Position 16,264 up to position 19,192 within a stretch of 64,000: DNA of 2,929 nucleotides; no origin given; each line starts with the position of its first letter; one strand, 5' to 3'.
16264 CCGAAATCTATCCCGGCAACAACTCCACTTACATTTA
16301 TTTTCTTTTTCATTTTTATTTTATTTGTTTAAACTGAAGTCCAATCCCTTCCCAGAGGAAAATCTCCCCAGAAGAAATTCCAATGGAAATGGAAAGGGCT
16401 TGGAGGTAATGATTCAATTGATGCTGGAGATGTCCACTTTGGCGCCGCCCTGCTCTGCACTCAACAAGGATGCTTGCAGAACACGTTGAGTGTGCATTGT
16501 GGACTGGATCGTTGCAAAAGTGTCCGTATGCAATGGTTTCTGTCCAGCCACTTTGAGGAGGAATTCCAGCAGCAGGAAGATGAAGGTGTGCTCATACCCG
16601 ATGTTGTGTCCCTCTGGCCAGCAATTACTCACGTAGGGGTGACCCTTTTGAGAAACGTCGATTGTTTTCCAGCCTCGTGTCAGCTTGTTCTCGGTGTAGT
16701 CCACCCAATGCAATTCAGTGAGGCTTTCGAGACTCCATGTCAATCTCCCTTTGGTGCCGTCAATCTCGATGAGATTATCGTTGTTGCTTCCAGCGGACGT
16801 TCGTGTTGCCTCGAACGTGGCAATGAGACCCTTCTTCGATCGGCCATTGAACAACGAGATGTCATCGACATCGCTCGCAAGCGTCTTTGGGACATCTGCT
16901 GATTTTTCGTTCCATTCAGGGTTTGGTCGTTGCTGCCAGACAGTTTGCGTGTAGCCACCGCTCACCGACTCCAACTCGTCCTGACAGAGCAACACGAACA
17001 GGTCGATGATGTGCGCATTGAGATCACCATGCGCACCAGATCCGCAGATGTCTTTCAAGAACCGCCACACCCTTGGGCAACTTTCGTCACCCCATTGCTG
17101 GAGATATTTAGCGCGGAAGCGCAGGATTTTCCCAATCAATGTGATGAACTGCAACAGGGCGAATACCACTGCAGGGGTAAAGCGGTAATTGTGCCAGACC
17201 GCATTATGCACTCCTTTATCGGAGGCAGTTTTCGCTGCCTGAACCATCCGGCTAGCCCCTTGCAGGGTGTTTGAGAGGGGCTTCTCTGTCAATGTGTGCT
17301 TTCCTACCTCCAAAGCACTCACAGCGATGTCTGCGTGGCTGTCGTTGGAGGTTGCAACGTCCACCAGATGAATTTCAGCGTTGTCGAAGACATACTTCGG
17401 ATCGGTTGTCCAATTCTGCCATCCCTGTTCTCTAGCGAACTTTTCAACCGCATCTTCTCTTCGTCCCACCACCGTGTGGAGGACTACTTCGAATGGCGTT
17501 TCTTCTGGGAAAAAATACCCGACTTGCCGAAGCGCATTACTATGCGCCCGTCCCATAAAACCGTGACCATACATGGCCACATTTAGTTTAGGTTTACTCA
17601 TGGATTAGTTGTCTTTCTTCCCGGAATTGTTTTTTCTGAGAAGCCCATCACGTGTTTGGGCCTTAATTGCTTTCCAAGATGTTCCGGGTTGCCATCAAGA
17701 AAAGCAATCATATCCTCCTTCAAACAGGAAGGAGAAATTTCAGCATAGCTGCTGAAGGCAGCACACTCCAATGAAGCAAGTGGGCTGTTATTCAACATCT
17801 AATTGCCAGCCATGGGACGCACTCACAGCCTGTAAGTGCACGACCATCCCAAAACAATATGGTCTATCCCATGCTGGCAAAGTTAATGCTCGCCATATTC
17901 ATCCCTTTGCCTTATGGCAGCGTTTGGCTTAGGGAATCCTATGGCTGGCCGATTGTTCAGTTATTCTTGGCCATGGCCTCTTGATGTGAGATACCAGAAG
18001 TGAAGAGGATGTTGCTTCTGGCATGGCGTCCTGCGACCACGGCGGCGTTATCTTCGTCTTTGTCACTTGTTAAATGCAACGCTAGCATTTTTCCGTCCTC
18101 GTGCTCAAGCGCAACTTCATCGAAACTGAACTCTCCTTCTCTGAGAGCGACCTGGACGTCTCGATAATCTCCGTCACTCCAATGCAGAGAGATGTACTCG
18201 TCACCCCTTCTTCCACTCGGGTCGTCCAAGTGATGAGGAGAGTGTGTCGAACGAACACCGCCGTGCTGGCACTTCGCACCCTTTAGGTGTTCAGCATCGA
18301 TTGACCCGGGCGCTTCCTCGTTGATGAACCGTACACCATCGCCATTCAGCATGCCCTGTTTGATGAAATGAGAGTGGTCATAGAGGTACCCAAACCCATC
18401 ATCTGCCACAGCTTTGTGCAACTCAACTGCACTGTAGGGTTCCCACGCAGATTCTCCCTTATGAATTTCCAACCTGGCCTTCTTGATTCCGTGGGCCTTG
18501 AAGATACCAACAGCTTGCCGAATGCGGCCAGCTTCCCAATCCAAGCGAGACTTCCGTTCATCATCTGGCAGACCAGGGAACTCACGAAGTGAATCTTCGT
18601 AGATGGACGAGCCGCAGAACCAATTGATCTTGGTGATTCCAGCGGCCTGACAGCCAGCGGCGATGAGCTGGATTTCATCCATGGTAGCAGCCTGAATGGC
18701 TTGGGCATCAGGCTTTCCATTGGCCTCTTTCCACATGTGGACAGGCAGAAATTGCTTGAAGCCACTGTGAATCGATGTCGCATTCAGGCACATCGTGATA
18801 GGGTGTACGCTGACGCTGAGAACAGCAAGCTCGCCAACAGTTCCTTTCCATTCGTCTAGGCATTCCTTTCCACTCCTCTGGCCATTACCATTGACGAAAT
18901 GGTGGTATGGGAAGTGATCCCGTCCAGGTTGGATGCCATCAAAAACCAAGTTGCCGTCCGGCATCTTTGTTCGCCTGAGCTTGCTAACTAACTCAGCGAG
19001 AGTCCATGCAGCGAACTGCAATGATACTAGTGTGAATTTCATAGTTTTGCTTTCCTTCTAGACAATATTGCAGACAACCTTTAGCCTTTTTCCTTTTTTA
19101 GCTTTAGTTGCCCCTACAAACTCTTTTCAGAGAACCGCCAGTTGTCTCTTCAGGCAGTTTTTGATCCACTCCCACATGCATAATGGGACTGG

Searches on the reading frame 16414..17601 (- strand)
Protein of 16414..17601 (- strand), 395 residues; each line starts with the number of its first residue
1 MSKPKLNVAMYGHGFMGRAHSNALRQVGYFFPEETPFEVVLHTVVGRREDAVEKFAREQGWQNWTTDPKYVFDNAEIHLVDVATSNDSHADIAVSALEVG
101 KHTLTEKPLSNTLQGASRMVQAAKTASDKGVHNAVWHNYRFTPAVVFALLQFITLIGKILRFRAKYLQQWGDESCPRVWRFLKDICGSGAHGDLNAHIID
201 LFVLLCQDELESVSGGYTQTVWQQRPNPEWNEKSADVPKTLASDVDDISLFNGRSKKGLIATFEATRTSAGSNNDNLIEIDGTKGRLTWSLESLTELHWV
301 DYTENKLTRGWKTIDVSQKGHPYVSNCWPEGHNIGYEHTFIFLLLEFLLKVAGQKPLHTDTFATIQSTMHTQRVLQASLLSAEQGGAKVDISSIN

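Call 54: search_protein_families(library=pfam, proteins=[window:16414-17601:-], max_evalue=0.001)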
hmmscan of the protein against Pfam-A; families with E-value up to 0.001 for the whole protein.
window:16414-17601:- (395 aa): 3 families
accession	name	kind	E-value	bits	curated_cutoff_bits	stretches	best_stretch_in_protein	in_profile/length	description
PF01408.29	GFO_IDH_MocA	-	4.6e-19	69.7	24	1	6-128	1-114/120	Oxidoreductase family, NAD-binding Rossmann fold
PF22725.1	GFO_IDH_MocA_C3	-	6e-17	62.2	27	1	156-287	13-123/124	GFO/IDH/MocA C-terminal domain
PF02894.22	GFO_IDH_MocA_C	-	1.6e-08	35.1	22.9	1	156-390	9-217/218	Oxidoreductase family, C-terminal alpha/beta domain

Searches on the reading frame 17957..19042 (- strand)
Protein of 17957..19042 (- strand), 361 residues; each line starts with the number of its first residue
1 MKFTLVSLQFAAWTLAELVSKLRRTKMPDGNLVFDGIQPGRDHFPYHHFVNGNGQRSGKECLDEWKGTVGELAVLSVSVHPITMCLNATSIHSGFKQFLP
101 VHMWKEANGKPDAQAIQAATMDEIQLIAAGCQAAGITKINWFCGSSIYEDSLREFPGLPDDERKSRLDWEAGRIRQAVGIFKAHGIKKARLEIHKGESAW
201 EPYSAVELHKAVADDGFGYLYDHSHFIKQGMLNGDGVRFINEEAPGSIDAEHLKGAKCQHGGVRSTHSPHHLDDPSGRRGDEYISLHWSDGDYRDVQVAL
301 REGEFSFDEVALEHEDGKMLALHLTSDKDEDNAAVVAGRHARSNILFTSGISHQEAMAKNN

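Call 54: search_protein_families(library=pfam, proteins=[window:17957-19042:-], max_evalue=0.001)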
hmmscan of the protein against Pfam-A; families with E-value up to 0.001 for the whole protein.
window:17957-19042:- (361 aa): 1 family
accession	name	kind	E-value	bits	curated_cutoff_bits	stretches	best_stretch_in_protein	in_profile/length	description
PF01261.30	AP_endonuc_2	-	1.3e-06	28.8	31.1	1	114-268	60-200/249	Xylose isomerase-like TIM barrel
